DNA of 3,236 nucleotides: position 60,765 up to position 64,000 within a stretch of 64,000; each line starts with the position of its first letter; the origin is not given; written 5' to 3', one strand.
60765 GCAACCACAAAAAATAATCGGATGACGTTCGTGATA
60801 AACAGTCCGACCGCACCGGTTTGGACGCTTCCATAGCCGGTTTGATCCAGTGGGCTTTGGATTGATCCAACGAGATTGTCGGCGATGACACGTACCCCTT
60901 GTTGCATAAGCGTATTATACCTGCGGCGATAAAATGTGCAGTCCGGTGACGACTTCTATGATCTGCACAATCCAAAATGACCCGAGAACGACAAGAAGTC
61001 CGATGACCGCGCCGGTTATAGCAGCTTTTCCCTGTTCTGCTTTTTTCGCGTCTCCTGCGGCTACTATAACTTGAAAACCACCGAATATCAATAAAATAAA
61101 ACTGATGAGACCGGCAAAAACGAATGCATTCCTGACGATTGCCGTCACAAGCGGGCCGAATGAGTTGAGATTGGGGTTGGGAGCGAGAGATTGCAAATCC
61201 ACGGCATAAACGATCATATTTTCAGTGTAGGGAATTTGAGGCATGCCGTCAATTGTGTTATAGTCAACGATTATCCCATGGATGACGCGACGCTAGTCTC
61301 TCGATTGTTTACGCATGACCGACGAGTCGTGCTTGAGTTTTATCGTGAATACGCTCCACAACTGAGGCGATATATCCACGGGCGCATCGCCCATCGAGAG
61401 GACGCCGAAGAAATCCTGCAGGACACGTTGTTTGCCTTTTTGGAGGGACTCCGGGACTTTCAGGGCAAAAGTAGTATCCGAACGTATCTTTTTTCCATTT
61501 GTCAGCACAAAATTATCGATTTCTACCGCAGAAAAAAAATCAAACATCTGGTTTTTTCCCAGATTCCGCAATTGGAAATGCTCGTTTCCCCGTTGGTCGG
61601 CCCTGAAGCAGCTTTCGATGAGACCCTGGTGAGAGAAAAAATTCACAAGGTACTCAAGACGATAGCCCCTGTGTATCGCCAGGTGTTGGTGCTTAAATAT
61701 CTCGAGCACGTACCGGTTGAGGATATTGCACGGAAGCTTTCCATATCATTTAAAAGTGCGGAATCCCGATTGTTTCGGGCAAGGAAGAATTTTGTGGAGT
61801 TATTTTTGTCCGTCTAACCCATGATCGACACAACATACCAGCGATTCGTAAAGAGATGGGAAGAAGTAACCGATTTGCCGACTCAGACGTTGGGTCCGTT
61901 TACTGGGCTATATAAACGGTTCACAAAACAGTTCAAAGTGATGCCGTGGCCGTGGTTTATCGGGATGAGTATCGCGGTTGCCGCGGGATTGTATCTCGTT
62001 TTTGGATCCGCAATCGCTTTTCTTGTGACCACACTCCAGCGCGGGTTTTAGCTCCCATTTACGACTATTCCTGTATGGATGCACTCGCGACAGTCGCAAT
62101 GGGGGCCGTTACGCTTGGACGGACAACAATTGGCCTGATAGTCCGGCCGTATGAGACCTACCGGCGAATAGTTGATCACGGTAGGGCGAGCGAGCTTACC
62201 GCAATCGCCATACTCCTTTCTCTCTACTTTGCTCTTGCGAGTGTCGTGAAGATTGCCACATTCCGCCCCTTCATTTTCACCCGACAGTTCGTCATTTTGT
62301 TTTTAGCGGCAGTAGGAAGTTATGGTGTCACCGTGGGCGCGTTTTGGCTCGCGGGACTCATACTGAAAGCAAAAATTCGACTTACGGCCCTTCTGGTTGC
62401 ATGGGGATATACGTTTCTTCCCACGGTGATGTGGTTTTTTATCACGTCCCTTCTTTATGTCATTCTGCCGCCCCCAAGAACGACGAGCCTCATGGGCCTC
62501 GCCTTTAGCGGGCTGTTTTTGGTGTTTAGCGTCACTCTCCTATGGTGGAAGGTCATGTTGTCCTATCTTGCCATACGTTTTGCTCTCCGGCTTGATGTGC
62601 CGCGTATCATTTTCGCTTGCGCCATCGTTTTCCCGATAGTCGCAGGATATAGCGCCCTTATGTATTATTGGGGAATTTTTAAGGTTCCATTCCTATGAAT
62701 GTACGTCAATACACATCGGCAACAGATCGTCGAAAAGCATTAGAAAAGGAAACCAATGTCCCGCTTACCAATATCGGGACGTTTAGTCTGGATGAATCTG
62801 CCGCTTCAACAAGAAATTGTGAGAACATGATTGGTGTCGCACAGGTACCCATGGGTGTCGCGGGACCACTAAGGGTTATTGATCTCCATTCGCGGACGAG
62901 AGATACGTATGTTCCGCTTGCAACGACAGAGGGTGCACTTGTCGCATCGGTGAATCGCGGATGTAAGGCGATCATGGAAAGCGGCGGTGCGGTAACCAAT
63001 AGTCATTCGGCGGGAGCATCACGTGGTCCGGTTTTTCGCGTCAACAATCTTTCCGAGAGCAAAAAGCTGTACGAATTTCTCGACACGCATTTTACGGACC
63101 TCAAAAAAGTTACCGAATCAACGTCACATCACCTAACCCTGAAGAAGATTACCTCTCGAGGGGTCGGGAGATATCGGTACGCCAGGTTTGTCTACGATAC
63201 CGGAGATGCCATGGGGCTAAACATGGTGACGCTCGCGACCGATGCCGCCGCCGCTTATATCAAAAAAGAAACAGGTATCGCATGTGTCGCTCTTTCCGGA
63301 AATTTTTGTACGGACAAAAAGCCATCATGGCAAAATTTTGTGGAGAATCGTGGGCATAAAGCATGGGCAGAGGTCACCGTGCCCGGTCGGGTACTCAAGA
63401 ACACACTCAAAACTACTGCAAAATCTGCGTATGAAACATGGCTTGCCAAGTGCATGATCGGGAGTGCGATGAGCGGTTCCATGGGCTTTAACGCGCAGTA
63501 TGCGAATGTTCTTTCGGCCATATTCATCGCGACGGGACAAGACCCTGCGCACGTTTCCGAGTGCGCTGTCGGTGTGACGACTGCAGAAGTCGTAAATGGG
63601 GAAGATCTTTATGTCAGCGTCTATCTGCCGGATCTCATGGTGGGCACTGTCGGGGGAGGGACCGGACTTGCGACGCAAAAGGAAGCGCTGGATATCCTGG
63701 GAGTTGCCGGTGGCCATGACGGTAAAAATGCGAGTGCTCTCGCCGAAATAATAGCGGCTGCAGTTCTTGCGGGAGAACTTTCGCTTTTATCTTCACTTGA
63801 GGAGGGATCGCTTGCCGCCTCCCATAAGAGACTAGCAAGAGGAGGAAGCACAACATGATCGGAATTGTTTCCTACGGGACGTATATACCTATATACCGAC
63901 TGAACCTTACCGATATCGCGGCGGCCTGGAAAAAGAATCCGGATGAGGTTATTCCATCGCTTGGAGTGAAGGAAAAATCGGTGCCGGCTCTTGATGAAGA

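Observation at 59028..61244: Tandem array of six divergent T4SS pilin paralogues with recently duplicated DNA segments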

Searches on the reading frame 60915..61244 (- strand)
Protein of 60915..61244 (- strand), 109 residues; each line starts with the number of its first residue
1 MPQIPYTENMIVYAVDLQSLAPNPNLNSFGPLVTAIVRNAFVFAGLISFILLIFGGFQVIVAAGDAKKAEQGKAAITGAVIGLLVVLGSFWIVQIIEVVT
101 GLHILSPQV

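Call 3: search_protein_families(library=pfam, proteins=[window:60915-61244:-], max_evalue=0.1)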
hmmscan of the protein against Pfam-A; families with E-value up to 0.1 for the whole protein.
window:60915-61244:- (109 aa): 3 families
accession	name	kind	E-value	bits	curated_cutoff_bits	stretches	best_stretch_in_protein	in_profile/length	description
PF18895.5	T4SS_pilin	-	2e-05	25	26.6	1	40-92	15-66/71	Type IV secretion system pilin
PF16983.11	MFS_MOT1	-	0.0055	17.5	30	1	1-96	7-92/111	Molybdate transporter of MFS superfamily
PF04479.18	RTA1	-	0.057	13.4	24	1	35-95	67-126/208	RTA1 like protein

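Call 63: search_protein_families(library=ncbifam, proteins=[window:60915-61217:-], max_evalue=0.1)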
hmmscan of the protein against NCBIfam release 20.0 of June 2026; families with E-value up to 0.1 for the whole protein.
window:60915-61217:- (100 aa): 3 families
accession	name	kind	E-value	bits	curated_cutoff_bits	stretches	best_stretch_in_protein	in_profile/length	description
NF045849.1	ICE_MMCAP2_0565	equivalog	4.5e-06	26.2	40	1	18-88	7-77/80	Mbov_0395 family pilin-like conjugal transfer protein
TIGR02741.1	TraQ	equivalog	0.0052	17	111.6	1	23-66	31-73/93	type-F conjugative transfer system pilin chaperone TraQ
NF010287.0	PRK13727.1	equivalog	0.0088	16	105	1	29-66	38-74/82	type-F conjugative transfer system pilin chaperone TraQ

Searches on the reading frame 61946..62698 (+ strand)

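Call 3: search_protein_families(library=pfam, proteins=[window:61946-62698:+], max_evalue=0.1)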
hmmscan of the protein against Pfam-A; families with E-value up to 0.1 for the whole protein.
window:61946-62698:+ (250 aa): 1 family
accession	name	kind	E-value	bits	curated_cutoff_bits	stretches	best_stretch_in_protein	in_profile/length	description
PF04893.22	Yip1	-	1.1e-06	29.1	28.6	1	62-238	1-170/173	Yip1 domain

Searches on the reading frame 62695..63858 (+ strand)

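Call 8: search_protein_families(library=pfam, proteins=[window:62695-63858:+], max_evalue=0.01)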
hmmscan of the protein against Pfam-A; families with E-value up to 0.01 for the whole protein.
window:62695-63858:+ (387 aa): 1 family
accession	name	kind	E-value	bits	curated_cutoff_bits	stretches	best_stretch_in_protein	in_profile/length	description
PF00368.23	HMG-CoA_red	-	1.1e-119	400.1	27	1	9-382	2-368/368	Hydroxymethylglutaryl-coenzyme A reductase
